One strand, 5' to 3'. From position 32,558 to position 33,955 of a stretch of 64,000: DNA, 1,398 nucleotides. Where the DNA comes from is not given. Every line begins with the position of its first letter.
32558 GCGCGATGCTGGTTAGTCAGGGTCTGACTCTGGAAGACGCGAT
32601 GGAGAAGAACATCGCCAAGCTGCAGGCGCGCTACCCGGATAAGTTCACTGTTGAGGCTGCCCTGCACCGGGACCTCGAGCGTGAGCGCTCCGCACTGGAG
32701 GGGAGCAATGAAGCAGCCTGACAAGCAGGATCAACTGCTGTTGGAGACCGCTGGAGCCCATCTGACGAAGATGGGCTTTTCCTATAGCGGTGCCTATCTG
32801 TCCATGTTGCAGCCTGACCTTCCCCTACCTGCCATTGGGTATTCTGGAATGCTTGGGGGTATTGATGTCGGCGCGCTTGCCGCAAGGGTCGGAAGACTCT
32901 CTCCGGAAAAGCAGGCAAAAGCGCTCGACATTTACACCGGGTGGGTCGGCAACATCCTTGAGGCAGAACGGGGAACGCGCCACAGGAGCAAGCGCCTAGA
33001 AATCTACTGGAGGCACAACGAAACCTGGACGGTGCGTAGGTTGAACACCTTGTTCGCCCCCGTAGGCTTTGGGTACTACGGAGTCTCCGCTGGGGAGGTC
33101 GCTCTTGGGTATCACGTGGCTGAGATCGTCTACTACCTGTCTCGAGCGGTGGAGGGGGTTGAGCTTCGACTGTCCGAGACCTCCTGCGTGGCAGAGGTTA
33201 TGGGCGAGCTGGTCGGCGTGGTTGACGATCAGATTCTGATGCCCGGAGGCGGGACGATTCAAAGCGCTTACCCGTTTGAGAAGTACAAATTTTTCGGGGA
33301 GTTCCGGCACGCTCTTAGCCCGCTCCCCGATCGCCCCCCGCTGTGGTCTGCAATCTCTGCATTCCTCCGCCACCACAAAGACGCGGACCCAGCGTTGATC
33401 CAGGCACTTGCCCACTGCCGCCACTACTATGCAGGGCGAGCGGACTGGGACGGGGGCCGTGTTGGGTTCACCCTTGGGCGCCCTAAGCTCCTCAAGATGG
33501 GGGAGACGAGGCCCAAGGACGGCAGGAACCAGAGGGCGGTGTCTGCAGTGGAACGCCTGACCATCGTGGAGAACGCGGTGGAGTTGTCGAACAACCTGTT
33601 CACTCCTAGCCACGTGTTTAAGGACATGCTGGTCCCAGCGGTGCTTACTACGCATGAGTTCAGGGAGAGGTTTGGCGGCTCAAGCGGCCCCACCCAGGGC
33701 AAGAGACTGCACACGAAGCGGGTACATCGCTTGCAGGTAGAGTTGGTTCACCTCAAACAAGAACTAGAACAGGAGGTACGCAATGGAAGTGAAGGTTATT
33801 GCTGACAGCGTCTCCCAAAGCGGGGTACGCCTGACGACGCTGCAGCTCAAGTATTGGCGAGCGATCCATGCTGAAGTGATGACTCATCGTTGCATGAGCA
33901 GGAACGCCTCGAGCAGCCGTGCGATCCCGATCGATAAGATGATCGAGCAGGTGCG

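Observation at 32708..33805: Uncharacterised 365-aa protein inside a dense nucleotide-metabolism cluster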

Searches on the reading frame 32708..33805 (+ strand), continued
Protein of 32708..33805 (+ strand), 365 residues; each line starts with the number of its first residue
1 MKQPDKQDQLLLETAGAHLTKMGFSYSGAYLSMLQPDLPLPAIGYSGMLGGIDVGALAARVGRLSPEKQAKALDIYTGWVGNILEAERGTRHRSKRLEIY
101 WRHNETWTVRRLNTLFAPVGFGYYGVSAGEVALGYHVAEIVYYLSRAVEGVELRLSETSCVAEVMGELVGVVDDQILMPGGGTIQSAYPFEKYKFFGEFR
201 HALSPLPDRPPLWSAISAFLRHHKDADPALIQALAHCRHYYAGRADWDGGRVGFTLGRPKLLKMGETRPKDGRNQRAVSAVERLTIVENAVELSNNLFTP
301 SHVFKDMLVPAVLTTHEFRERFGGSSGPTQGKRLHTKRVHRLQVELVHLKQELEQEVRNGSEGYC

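Call 49: search_protein_families(library=phrogs, alignment_id=A5, max_evalue=1)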
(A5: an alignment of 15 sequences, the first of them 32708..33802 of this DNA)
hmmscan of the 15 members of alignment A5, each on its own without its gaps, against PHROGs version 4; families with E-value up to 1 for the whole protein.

A. member 1, window:32708-33802:+ (365 aa): 0 families

B. families by the number of members that match (of 15 scanned): 4 families
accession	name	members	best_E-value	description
phrog_7554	-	2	0.31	-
phrog_38063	-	1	0.01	-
phrog_24604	-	1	0.18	-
phrog_17103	-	1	0.29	-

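Call 51: predict_structure(alignment_id=A5)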
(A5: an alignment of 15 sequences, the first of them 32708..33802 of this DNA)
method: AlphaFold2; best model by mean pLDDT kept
length: 365 residues; sequences in the alignment: 15
mean_pLDDT: 78.4   pTM: 0.66
mean pLDDT of the five models: 78.4, 78.3, 78.1, 76.7, 76.5
residues with pLDDT >= 90: 119; 70-90: 150; 50-70: 56; < 50: 40
segments of 3 or more residues with pLDDT < 50: 92-94, 256-277, 324-333, 363-365
pLDDT, mean of each block of 10 residues (from residue 1): 72 91 76 73 94 91 83 90 80 52 65 86 86 95 93 97 93 96 94 95 68 84 90 92 72 50 33 48 83 74 77 82 52 62 89 84 41
secondary structure, 60 per line:
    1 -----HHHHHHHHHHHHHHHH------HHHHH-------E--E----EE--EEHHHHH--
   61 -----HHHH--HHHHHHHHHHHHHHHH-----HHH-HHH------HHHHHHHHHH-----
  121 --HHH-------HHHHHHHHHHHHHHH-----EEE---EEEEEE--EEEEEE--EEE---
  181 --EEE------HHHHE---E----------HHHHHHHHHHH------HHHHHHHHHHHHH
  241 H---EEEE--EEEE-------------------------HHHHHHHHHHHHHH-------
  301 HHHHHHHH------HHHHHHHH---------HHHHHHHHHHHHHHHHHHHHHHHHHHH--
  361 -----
elements in order: H6-21 H28-32 H54-58 H66-69 H72-87 H106-115 H133-147 E153-155 E159-164 E167-172 E175-177 E183-185 H192-195 H211-221 H228-241 E245-248 E251-254 H280-293 H301-308 H315-322 H332-358

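Call 53: search_protein_families(library=padloc, alignment_id=A5, max_evalue=1)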
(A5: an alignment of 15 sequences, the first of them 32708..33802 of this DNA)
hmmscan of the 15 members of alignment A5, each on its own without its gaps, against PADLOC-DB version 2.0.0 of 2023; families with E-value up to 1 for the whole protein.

A. member 1, window:32708-33802:+ (365 aa): 0 families

B. families by the number of members that match (of 15 scanned): 5 families
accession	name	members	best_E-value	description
PDLC01613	Csm3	2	0.006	"CAS-III-A,CAS-III-D; effector_G7"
PDLC01571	Csm5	2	0.0069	"CAS-III-A,CAS-III-D; effector_G7"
PDLC01339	Csm3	2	0.0085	"CAS-III-A,CAS-III-D; effector_G7"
PDLC01020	Csm5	2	0.051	CRISPR type III-A/MTUBE-associated RAMP protein Csm5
PDLC02117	Cas7_IIIg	1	0.056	-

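Call 54: search_protein_families(library=ncbifam, alignment_id=A5, max_evalue=1)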
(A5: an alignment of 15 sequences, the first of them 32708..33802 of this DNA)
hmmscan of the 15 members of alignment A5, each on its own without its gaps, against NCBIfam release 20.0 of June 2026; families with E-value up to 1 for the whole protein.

A. member 1, window:32708-33802:+ (365 aa): 0 families

B. families by the number of members that match (of 15 scanned): 3 families
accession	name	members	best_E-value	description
NF007007.0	PRK09470.1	2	0.13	envelope stress sensor histidine kinase CpxA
TIGR01899.1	cas_TM1807_csm5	2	0.19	type III-A CRISPR-associated RAMP protein Csm5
NF004714.0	PRK06058.1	1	0.13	4-aminobutyrate--2-oxoglutarate transaminase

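Call 63: fold_search(model_id=the predicted structure, library=viral)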
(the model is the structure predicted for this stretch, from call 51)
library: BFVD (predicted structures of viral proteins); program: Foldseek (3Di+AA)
matches with E <= 10: 207; with E <= 0.001: 0
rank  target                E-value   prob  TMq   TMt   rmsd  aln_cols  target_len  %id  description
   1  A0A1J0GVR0            1.6e-01  0.08  0.09  0.10  21.4       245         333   14  Uncharacterized protein [Streptomyces phage BRock]
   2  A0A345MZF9            3.4e-01  0.13  0.10  0.24  14.9       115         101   13  (no name in the UniProt tables at hand)
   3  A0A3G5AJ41            4.7e-01  0.30  0.12  0.26  15.2       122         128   16  Uncharacterized protein [Sylvanvirus sp.]
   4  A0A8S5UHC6            5.7e-01  0.23  0.12  0.36  14.3        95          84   15  Lsm C-terminal [Siphoviridae sp. ct0eR1]
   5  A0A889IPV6            6.0e-01  0.21  0.11  0.27  16.1       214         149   11  (no name in the UniProt tables at hand)
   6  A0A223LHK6            6.0e-01  0.09  0.09  0.13  10.3       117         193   14  Uncharacterized protein [Erwinia phage vB_EamM_RisingSun]
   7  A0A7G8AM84            6.7e-01  0.06  0.13  0.13  22.9       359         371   10  (no name in the UniProt tables at hand)
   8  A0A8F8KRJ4            6.7e-01  0.04  0.11  0.06  21.1       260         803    9  Ubiquitin-like domain-containing protein [Clandestinovirus]
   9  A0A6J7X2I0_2          7.1e-01  0.09  0.13  0.06  20.0       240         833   12  Uncharacterized protein [uncultured Caudovirales phage]
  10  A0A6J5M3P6            1.1e+00  0.09  0.12  0.22  19.5       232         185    9  Uncharacterized protein [uncultured Caudovirales phage]
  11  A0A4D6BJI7            1.1e+00  0.04  0.10  0.14  20.1       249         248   11  (no name in the UniProt tables at hand)
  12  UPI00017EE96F         1.3e+00  0.08  0.13  0.24  10.7       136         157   10  (no name look-up for this kind of identifier)
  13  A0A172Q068            1.5e+00  0.04  0.07  0.09  14.6       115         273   16  RIIB protector from prophage-induced early lysis [Acinetobacter phage vB_AbaM_ME3]
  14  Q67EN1                1.5e+00  0.07  0.13  0.13  10.7       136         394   10  Polymerase basic protein 2 (Fragment) [Influenza A virus (A/swine/Hong Kong/312/00(H3N2))]
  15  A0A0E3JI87            1.5e+00  0.02  0.07  0.10  20.6       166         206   12  (no name in the UniProt tables at hand)
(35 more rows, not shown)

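Call 71: find_related_loci(query=A2, collection=genome_contigs, flank=10000)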
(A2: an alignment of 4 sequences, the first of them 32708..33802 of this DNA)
Query A2 (365 aa) in genome_contigs; peptide patterns used: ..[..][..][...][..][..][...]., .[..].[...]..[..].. (x = any residue, [..] = any of these).
102 stretches matched a pattern, but none encodes a relative of the query by tblastn (E <= 1e-3).

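Call 72: find_related_loci(query=A3, collection=metagenome_contigs, flank=10000)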
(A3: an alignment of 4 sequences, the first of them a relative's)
Query A3 (339 aa) in metagenome_contigs; peptide patterns used: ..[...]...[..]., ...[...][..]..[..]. (x = any residue, [..] = any of these).
244 stretches matched a pattern, but none encodes a relative of the query by tblastn (E <= 1e-3).

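Call 73: find_related_loci(query=A4, collection=genome_contigs, flank=10000)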
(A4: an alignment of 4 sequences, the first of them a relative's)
Query A4 (387 aa) in genome_contigs; peptide patterns used: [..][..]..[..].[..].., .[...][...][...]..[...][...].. (x = any residue, [..] = any of these).
30 stretches matched a pattern, but none encodes a relative of the query by tblastn (E <= 1e-3).

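Call 76: find_encoding_contigs(protein=P0012, flank=10000, max_places=1)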
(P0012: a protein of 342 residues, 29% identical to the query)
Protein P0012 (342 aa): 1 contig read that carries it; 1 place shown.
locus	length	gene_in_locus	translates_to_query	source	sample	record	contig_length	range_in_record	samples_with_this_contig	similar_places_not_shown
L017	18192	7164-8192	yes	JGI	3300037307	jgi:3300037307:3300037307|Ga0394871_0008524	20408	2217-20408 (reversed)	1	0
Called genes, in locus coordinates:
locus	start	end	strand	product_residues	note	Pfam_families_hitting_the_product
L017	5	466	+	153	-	PF00271:Helicase_C (weak)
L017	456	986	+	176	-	-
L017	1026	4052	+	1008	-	-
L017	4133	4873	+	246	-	-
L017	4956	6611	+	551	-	PF00929:RNase_T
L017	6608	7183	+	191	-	PF03819:MazG (faint)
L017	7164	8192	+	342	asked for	-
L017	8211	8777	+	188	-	PF21448:DNMK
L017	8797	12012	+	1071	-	PF02739:5_3_exonuc_N, PF01367:5_3_exonuc (weak), PF01612:DNA_pol_A_exo1 (faint), PF00476:DNA_pol_A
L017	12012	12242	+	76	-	-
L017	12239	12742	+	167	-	-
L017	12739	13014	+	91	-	-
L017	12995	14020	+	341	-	PF00149:Metallophos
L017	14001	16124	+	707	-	PF02463:SMC_N, PF13476:AAA_23, PF13514:AAA_27 (weak)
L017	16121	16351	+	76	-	-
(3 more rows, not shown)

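Call 77: find_encoding_contigs(protein=P0008, flank=10000, max_places=1)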
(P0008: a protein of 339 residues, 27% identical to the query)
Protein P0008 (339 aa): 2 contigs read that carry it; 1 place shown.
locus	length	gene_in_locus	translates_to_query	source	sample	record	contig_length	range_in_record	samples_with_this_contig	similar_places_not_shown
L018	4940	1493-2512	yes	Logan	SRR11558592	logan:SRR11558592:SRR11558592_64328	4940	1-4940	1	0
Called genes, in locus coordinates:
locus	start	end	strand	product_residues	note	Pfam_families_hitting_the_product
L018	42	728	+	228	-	PF00929:RNase_T, PF12843:QSregVF_b (weak)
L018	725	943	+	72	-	-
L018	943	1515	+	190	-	PF03819:MazG (faint)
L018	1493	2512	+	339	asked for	-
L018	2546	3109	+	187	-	PF21448:DNMK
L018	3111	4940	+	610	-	?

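Call 79: fold_search(model_id=the predicted structure, library=pdb)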
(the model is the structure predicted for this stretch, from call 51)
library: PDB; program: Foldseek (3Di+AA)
matches with E <= 10: 104; with E <= 0.001: 0
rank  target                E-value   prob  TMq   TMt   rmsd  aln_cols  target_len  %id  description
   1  9i2q_B                1.5e-01  0.07  0.10  0.07  30.9       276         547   10  Wzc-K540M-3YE MgADP C1 (released 2025-04-30)
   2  9exq_B                4.6e-01  0.05  0.10  0.07  31.6       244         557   12  Wzc-K540M-3YE-N711Y MgADP C1 (released 2025-04-23)
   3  7nhr_B                5.1e-01  0.07  0.11  0.08  31.2       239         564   12  Putative transmembrane protein Wzc K540M C1 (released 2021-08-25)
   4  9i2q_C                5.1e-01  0.05  0.10  0.07  31.2       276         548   10  Wzc-K540M-3YE MgADP C1 (released 2025-04-30)
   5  9i2q_A                8.9e-01  0.04  0.15  0.10  24.7       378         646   11  Wzc-K540M-3YE MgADP C1 (released 2025-04-30)
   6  8r1j_F                1.8e+00  0.04  0.12  0.08  13.1       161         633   11  Structure of avian H5N1 influenza A polymerase dimer in complex with human ANP32B. (released 2024-05-08)
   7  3l56_A                2.1e+00  0.04  0.12  0.17  10.8       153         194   11  Crystal structure of the large c-terminal domain of polymerase basic protein 2 from influenza virus a/viet nam/1203/20 (released 2010-03-09)
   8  7fsf                  2.1e+00  0.01  0.11  0.05  23.5       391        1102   10  CRYSTAL STRUCTURE OF T. MARITIMA REVERSE GYRASE ACTIVE SITE VARIANT Y851F (released 2023-05-10)
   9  5y8t_B                2.6e+00  0.08  0.12  0.24  15.7       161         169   12  Crystal structure of Bacillus subtilis PadR in complex with p-coumaric acid (released 2017-11-29)
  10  1dq3                  2.6e+00  0.06  0.07  0.06  12.6        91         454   10  CRYSTAL STRUCTURE OF AN ARCHAEAL INTEIN-ENCODED HOMING ENDONUCLEASE PI-PFUI (released 2000-07-05)
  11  2vy6                  2.6e+00  0.05  0.13  0.20  10.8       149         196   13  Two domains from the C-terminal region of influenza A virus polymerase PB2 subunit (released 2008-09-09)
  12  6k8o_A                2.6e+00  0.02  0.12  0.08  24.4       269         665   10  Crystal structure of the Sulfolobus solfataricus topoisomerase III in complex with DNA (released 2020-06-24)
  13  5gvc_B                2.6e+00  0.01  0.12  0.08  24.1       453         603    9  Human Topoisomerase IIIb topo domain (released 2017-06-14)
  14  4bg7_A                2.8e+00  0.03  0.05  0.17  13.6        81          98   11  Bacteriophage T5 Homolog of the Eukaryotic Transcription Coactivator PC4 Implicated in Recombination-Dependent DNA Rep (released 2013-09-11)
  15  3c1a_A                2.8e+00  0.03  0.09  0.10  14.2       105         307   15  Crystal structure of a putative oxidoreductase (ZP_00056571.1) from Magnetospirillum magnetotacticum MS-1 at 1.85 A re (released 2008-02-05)
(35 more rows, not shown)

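Call 85: search_protein_families(library=pfam, proteins=[P0014], max_evalue=0.01)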
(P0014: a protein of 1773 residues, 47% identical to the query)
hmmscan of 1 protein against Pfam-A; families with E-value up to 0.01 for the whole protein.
P0014 (1773 aa): 3 families
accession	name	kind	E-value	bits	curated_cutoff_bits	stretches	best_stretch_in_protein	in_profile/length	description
PF01833.30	TIG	-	2.3e-189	614.4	20.9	18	699-780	1-84/84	IPT/TIG domain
PF08488.16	WAK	-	5e-14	53.1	22.1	0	394-425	3-34/81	Wall-associated kinase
PF01436.27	NHL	-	0.0016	18.8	20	0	19-45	2-27/28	NHL repeat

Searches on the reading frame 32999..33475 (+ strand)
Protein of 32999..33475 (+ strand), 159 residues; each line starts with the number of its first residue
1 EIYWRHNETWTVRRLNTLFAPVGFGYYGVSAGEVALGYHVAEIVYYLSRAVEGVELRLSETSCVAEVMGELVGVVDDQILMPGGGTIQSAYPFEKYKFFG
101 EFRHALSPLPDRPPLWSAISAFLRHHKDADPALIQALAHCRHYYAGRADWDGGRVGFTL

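Call 74: predict_structure(alignment_id=A6)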
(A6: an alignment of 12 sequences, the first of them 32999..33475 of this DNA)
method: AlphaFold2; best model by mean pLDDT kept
length: 159 residues; sequences in the alignment: 12
mean_pLDDT: 68.5   pTM: 0.54
mean pLDDT of the five models: 68.5, 67.7, 66.6, 64.4, 63.3
residues with pLDDT >= 90: 30; 70-90: 46; 50-70: 44; < 50: 39
segments of 3 or more residues with pLDDT < 50: 1-6, 8-24, 103-112, 154-157
pLDDT, mean of each block of 10 residues (from residue 1): 37 42 56 76 84 92 93 95 89 84 45 61 72 62 56 49
secondary structure, 60 per line:
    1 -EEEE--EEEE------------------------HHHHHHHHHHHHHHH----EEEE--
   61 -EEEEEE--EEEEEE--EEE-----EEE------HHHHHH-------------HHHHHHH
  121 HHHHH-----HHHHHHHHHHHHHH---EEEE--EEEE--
elements in order: E2-5 E8-11 H36-50 E55-58 E62-67 E70-75 E78-80 E86-88 H95-100 H114-125 H131-144 E148-151 E154-157
